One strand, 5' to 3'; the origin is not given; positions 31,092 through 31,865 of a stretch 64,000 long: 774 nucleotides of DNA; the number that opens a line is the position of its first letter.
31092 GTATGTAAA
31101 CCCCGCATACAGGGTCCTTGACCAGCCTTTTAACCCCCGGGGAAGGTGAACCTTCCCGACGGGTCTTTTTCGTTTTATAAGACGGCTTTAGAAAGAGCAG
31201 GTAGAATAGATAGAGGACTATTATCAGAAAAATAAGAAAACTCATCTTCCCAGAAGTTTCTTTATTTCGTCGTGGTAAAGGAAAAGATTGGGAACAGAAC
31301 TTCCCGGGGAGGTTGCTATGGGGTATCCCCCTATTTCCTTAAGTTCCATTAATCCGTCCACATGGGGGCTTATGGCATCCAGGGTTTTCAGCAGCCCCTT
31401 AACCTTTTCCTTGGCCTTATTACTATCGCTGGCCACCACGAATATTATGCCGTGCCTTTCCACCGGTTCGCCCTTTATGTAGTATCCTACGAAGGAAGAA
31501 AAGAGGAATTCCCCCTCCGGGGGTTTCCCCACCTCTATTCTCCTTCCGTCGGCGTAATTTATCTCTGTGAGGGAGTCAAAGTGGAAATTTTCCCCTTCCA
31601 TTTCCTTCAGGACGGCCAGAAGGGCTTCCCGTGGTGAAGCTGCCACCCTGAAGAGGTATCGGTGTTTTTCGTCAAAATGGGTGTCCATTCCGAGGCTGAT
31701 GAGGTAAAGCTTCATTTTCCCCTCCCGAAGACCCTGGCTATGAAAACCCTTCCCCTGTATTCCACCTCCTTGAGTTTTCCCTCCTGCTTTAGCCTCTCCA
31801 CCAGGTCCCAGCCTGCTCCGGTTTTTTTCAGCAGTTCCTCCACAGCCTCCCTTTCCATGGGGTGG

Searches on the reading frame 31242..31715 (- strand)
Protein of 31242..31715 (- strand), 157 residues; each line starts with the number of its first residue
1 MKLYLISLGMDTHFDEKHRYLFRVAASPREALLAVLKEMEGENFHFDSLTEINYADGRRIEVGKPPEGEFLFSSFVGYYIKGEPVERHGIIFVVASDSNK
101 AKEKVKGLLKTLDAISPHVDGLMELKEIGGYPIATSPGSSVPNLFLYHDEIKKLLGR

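Call 3: search_protein_families(library=pfam, proteins=[window:31242-31715:-], max_evalue=0.01)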
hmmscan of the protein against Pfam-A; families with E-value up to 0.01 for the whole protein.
window:31242-31715:- (157 aa): 1 family
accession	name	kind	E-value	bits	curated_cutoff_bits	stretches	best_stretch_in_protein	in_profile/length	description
PF07566.17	DUF1543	-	2.2e-09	37.5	22.9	1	85-133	3-50/52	Domain of Unknown Function (DUF1543)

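Call 4: search_protein_families(library=ncbifam, proteins=[window:31242-31715:-], max_evalue=0.01)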
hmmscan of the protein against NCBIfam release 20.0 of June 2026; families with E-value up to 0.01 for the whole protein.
window:31242-31715:- (157 aa): 0 families

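Call 7: search_solved_structures(query=window:31242-31715:-, max_evalue=1)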
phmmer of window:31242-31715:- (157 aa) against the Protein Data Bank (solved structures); distinct sequences matched with E-value up to 1: 2.
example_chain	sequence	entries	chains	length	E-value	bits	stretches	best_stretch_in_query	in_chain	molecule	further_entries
2qsd_A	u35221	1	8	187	0.00022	24.4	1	15-122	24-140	Uncharacterized conserved protein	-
9phz_E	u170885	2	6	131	0.41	13.8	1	74-153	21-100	Stage 0 sporulation protein A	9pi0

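Call 20: find_homologous_proteins(query=window:31242-31715:-, max_evalue=0.001)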
Query window:31242-31715:- (157 aa): 3 proteins with E <= 0.001 among 85 candidates.
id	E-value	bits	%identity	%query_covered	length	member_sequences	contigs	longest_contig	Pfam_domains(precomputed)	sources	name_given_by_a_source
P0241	2.2e-98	344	100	100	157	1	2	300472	PF07566.18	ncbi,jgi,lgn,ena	-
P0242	1.7e-75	270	77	100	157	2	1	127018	PF07566.18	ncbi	-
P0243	5.8e-60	220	64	99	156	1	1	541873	PF07566.18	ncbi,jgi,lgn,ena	-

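Call 30: search_protein_representatives(alignment_id=A1)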
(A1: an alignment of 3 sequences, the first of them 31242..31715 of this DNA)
Query: 3 sequences, 157 profile positions. Proteins with E-value up to 0.001 (for the whole library): 56; up to 1e-10: 2; up to 1e-30: 1. The best 56 are listed.
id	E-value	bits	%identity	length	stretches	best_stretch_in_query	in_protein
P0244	2.3e-42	160.8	-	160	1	1-157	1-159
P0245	1.2e-17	80.5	-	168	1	3-152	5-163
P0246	1.9e-09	53.8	-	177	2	70-139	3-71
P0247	9.6e-09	51.6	-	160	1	16-144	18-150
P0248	1.2e-08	51.2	-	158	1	1-143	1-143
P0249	9.2e-08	48.4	-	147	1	18-127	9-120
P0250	1.4e-07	47.7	-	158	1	1-135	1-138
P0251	1.9e-07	47.4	-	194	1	14-145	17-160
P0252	2.3e-07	47.1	-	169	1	2-128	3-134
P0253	2.5e-07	46.9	-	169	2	41-130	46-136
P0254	7.5e-07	45.4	-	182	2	42-135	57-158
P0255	2.3e-06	43.8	-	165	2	74-137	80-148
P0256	2.5e-06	43.7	-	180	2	43-113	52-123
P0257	2.8e-06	43.5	-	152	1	1-115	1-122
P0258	3.7e-06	43.2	-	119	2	41-109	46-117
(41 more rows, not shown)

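Call 31: predict_structure(alignment_id=A1)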
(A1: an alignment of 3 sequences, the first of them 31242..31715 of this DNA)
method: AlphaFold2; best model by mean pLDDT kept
length: 157 residues; sequences in the alignment: 3
mean_pLDDT: 44.8   pTM: 0.44
mean pLDDT of the five models: 44.8, 42.8, 35.1, 34.7, 34.6
residues with pLDDT >= 90: 0; 70-90: 0; 50-70: 57; < 50: 100
segments of 3 or more residues with pLDDT < 50: 1-5, 7-19, 42-64, 74-88, 115-157
pLDDT, mean of each block of 10 residues (from residue 1): 46 40 58 60 42 37 51 45 45 63 61 45 29 26 31 33
secondary structure, 60 per line:
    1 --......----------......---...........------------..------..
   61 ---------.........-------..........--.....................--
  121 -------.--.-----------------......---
elements in order: E3-8 E19-24 H28-38 E70-78 E86-95 H98-118 H149-154

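Call 34: find_encoding_contigs(protein=P0245, flank=8000, max_places=3)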
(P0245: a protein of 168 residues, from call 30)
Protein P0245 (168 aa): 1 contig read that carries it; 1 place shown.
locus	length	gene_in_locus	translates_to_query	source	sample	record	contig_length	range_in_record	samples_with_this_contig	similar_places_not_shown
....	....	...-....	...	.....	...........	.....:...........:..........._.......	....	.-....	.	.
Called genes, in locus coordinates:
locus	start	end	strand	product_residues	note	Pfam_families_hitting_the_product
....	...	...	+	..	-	-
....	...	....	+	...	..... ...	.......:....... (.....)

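Call 41: find_related_loci(query=A3, collection=metagenome_contigs, flank=6000)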
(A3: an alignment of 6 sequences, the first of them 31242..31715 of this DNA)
Query A3 (157 aa) in metagenome_contigs; peptide patterns used: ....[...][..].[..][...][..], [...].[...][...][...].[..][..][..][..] (x = any residue, [..] = any of these).
191 stretches matched a pattern; 3 encode a relative of the query (tblastn E <= 1e-3); 3 distinct loci.
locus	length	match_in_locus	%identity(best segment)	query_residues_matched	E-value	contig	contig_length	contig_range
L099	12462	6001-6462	64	1-155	4e-66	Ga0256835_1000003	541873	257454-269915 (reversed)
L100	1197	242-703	54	1-155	5e-58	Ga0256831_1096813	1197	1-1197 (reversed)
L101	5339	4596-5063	44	1-155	2e-45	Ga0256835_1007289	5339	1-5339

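Call 55: search_solved_structures(query=A6, max_evalue=1, show_alignments=1)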
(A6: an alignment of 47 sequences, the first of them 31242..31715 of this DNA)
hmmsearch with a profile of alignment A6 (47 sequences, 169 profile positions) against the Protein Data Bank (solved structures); distinct sequences matched with E-value up to 1: 2.
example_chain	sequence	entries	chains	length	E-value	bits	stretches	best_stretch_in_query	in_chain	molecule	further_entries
2qsd_A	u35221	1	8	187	1.7e-51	177.8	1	2-166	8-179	Uncharacterized conserved protein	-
9cb9_A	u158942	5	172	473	0.77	12.9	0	88-133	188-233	Structural protein | Tail sheath protein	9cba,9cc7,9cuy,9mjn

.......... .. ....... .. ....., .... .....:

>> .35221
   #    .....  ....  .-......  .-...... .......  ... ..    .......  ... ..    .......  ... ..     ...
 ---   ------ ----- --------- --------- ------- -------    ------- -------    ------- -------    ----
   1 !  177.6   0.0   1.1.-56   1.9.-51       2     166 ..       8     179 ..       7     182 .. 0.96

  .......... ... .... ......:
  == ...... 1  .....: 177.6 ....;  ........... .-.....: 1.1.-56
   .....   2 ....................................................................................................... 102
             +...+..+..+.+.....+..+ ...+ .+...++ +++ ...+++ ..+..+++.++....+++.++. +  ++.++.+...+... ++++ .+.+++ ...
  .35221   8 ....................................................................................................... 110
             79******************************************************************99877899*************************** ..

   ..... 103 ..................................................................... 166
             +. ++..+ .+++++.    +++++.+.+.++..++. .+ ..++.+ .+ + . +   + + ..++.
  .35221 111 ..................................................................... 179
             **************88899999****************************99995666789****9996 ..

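Call 60: search_protein_families(library=padloc, proteins=[window:31242-31715:-], max_evalue=0.01)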
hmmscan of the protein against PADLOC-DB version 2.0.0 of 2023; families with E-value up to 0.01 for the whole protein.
window:31242-31715:- (157 aa): 0 families

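Call 62: predict_structure(alignment_id=A6)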
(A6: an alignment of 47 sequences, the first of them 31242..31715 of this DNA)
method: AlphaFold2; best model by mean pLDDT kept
length: 157 residues; sequences in the alignment: 47
mean_pLDDT: 97.0   pTM: 0.89
mean pLDDT of the five models: 97.0, 96.4, 96.4, 96.2, 96.0
residues with pLDDT >= 90: 152; 70-90: 5; 50-70: 0; < 50: 0
segments of 3 or more residues with pLDDT < 50: none
pLDDT, mean of each block of 10 residues (from residue 1): 98 94 98 98 98 97 97 98 97 98 98 97 98 94 95 96
secondary structure, 60 per line:
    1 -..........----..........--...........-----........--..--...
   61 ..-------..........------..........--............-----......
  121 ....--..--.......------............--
elements in order: E2-11 E16-25 H28-38 E44-51 E58-62 E70-79 E86-95 H98-109 E115-124 E131-137 E144-147 H148-155

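Call 69: search_protein_families(library=pfam, proteins=[L101:4114-4599:+, L101:3690-4112:+], max_evalue=1)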
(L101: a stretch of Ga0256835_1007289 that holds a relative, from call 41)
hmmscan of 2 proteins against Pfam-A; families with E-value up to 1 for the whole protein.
L101:4114-4599:+ (161 aa): 1 family
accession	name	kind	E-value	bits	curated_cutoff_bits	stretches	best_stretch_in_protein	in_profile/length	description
PF04167.18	DUF402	-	1.4e-10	41.7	23.9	1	56-118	5-67/68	Protein of unknown function (DUF402)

L101:3690-4112:+ (140 aa): 2 families
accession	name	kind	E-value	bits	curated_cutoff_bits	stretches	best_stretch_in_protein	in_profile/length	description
PF00892.27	EamA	-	7.8e-21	75.2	28.2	1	4-139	4-134/135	EamA-like transporter family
PF15873.10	DUF4730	-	0.049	14.4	27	1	108-135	21-45/55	Domain of unknown function (DUF4730)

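Call 74: search_protein_families(library=pfam, alignment_id=A6, max_evalue=0.001)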
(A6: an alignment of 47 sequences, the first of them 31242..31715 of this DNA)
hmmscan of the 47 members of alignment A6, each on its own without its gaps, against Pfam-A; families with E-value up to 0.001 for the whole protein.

A. member 1, window:31242-31715:- (157 aa): 1 family
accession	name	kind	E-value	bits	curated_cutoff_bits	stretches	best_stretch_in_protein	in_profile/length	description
PF07566.17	DUF1543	-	2.2e-09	37.5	22.9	1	85-133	3-50/52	Domain of Unknown Function (DUF1543)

B. families by the number of members that match (of 47 scanned): 2 families
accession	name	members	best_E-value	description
PF07566.17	DUF1543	46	1.9e-31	Domain of Unknown Function (DUF1543)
PF12636.12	DUF3781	1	2.8e-05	Protein of unknown function (DUF3781)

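Call 76: fold_search(model_id=the predicted structure, library=viral)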
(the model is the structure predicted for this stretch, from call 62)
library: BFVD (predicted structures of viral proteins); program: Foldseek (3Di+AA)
matches with E <= 10: 1143; with E <= 0.001: 0
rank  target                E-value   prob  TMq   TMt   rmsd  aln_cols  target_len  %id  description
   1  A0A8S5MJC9            1.3e-03  1.00  0.31  0.31  13.1       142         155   15  DUF4494 domain-containing protein [CrAss-like virus sp. ctcfK29]
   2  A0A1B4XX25            1.7e-03  1.00  0.36  0.39  13.7       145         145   16  DUF4494 domain-containing protein [Tenacibaculum phage pT24]
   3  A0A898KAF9            1.9e-03  1.00  0.32  0.38  16.5       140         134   14  (no name in the UniProt tables at hand)
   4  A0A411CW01            5.3e-03  0.99  0.32  0.38  15.4       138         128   21  (no name in the UniProt tables at hand)
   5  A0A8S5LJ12            1.0e-02  0.99  0.35  0.42  10.0       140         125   15  Uncharacterized protein [Siphoviridae sp. ctfYP22]
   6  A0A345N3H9            2.5e-02  1.00  0.34  0.57   1.0        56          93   16  (no name in the UniProt tables at hand)
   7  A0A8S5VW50            2.9e-02  0.84  0.31  0.21  25.8       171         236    7  (no name in the UniProt tables at hand)
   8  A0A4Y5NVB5            2.9e-02  0.63  0.21  0.23  14.3       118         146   14  (no name in the UniProt tables at hand)
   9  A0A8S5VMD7            3.9e-02  0.63  0.25  0.12  12.7       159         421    9  (no name in the UniProt tables at hand)
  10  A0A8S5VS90            5.7e-02  0.38  0.23  0.17  12.8       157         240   12  (no name in the UniProt tables at hand)
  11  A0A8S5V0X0            8.9e-02  0.77  0.33  0.35  13.2       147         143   15  DUF4494 domain-containing protein [Siphoviridae sp. ct3r22]
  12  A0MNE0                8.9e-02  0.18  0.22  0.21  17.1       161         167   10  (no name in the UniProt tables at hand)
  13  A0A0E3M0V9            9.4e-02  1.00  0.33  0.64   2.4        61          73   16  Uncharacterized protein [Enterobacteria phage JenP2]
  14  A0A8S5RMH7            9.4e-02  0.98  0.33  0.42   4.4        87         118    4  Uncharacterized protein [virus sp. ctviY17]
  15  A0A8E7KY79            9.9e-02  0.95  0.27  0.49   4.3        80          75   10  (no name in the UniProt tables at hand)
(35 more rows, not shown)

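Call 78: search_dna_similar(query=P0247, collection=plasmids, mode=protein, max_evalue=0.001, max_rows=15)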
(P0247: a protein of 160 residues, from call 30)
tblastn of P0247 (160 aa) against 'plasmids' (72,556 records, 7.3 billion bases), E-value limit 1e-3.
Records with a match: 37; places in all: 38; records where one place covers at least 80% of the query: 34.
Best place of each record, by identity: <60% 37.
By first word of the organism name: Klebsiella 10; Pantoea 8; Rhizobium 5; Acinetobacter 4; Novosphingobium 2; Neisseria 2; Serratia 1; Aeromonas 1; Neorhizobium 1; Sphingobium 1; and 2 more.
By predicted mobility (MOB-suite, as given by PLSDB): conjugative 20; non-mobilizable 15; mobilizable 2.
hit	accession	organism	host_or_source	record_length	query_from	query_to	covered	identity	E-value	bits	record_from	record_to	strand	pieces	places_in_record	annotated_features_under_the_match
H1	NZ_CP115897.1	Pantoea piersonii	Homo sapiens,blood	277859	3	160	99%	41.2%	5e-31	124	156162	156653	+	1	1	DUF1543 domain-containing protein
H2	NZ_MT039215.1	Serratia proteamaculans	-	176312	1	144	90%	44.7%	4e-30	121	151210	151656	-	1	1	DUF1543 domain-containing protein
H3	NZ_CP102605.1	Pantoea sp. SOD02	cell culture,urban freshwater stream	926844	1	160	100%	40.1%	1e-29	120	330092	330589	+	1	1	DUF1543 domain-containing protein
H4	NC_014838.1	Pantoea sp. At-9b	-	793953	1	160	100%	39.8%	7e-28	115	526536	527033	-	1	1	DUF1543 domain-containing protein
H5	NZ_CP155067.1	Pantoea sp. BRR-3P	single cell,Elaeagnus umbellata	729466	1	160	100%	39.5%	1e-29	120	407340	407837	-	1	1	DUF1543 domain-containing protein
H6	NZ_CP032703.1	Pantoea soli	single isolate,soil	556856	1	150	94%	41.7%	4e-32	127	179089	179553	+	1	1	DUF1543 domain-containing protein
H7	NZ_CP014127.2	Pantoea vagans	Homo sapiens,wound swab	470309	1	156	98%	39.6%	4e-30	121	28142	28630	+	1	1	DUF1543 domain-containing protein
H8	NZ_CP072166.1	Rhizobium sp. B21/90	Himalayan blackberry,cell culture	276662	1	160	100%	38.1%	3e-27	113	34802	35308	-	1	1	DUF1543 domain-containing protein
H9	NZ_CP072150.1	Rhizobium sp. K1/93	Himalayan blackberry,cell culture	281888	1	160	100%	38.1%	3e-27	113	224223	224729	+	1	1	DUF1543 domain-containing protein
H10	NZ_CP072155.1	Rhizobium sp. K15/93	Himalayan blackberry,cell culture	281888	1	160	100%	38.1%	3e-27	113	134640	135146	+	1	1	DUF1543 domain-containing protein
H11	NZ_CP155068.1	Pantoea sp. BRR-3P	single cell,Elaeagnus umbellata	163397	1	145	91%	41.7%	1e-31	125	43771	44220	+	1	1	DUF1543 domain-containing protein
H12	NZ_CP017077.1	Novosphingobium resinovorum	single cell,soil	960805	1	132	83%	45.5%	4e-27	112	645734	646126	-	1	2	DUF1543 domain-containing protein | FAD/NAD(P)-binding protein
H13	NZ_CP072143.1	Rhizobium sp. L51/94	Blueberry,cell culture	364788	1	160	100%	37.4%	2e-28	116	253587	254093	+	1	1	DUF1543 domain-containing protein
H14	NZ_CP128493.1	Novosphingobium resinovorum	pure cell culture,soil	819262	1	132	83%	44.8%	9e-27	111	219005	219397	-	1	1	DUF1543 domain-containing protein | FAD/NAD(P)-binding protein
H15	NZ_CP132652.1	Klebsiella pneumoniae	Homo sapiens,blood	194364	1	160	100%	36.9%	3e-27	113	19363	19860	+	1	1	DUF1543 domain-containing protein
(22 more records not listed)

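Call 79: get_annotated_region(hit=H1, flank=4000)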
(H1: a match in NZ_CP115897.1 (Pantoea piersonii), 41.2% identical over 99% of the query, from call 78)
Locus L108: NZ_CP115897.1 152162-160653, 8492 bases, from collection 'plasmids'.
description: Pantoea piersonii strain URMC-2103A041 plasmid p277859, complete sequence
organism: Pantoea piersonii (NCBI taxid 2364647)
taxonomy: Bacteria; Pseudomonadota; Gammaproteobacteria; Enterobacterales; Erwiniaceae; Pantoea; Pantoea piersonii
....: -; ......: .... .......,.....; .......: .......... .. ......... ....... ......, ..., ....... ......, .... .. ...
typing (MOB-suite, as given by PLSDB): non-mobilizable; replicon rep_cluster_2061
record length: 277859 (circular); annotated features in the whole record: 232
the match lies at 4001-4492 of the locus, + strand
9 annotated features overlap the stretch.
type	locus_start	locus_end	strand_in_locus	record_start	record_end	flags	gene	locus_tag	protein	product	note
CDS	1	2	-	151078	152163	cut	-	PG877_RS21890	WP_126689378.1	aldo/keto reductase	-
CDS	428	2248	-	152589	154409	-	-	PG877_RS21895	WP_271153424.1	ABC transporter ATP-binding protein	-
CDS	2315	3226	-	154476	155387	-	-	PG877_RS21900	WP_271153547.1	LysR substrate-binding domain-containing protein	-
CDS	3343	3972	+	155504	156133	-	-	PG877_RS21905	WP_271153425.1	LysE family translocator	-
CDS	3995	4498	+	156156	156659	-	-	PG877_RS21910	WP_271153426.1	DUF1543 domain-containing protein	-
CDS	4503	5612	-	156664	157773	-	-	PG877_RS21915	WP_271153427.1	class II histone deacetylase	-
CDS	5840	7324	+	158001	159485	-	-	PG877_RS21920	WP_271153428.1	aldehyde dehydrogenase family protein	-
CDS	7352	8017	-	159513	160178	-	-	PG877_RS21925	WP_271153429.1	LuxR C-terminal-related transcriptional regulator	GO:0006355 - regulation of DNA-templated transcription [Evidence IEA]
CDS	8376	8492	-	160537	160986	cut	hpaR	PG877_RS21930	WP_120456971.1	homoprotocatechuate degradation operon regulator HpaR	GO:0045892 - negative regulation of DNA-templated transcription [Evidence IEA]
